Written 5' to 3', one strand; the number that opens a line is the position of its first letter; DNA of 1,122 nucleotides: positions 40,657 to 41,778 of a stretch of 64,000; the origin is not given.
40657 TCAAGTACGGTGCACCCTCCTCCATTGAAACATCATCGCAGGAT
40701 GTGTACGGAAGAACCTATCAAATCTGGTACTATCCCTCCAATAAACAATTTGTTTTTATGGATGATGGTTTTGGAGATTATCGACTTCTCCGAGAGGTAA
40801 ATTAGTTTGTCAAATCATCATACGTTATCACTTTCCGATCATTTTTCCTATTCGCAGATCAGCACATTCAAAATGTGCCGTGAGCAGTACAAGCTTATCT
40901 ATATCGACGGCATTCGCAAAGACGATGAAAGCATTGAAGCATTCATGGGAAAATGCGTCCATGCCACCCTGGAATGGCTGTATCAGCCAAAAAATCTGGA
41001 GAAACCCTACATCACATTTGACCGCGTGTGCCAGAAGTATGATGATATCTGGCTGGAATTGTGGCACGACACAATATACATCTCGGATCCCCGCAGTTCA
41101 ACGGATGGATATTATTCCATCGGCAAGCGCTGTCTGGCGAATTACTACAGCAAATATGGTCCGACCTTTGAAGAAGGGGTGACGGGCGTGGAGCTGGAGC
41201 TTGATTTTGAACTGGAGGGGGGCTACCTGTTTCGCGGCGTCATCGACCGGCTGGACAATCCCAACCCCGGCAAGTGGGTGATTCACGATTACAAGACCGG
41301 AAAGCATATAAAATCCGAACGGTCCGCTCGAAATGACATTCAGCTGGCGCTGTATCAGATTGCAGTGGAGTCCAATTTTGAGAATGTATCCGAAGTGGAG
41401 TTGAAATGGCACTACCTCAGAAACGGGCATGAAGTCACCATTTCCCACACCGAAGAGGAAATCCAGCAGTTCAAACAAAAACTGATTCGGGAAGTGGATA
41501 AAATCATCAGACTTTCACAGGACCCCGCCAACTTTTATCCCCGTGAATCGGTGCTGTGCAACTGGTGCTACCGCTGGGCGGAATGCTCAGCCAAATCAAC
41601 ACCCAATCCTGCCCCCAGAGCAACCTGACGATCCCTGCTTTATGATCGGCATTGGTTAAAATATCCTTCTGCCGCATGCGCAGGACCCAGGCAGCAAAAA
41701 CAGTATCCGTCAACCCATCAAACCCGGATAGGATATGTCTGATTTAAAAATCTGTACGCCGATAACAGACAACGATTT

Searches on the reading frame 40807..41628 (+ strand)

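Call 36: search_protein_families(library=pfam, proteins=[window:40807-41628:+], max_evalue=0.001)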
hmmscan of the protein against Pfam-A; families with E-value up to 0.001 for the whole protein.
window:40807-41628:+ (273 aa): 1 family
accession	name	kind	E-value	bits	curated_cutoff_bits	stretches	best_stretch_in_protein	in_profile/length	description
PF12705.13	PDDEXK_1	-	4.6e-30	105.8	22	1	12-260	1-246/247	PD-(D/E)XK nuclease superfamily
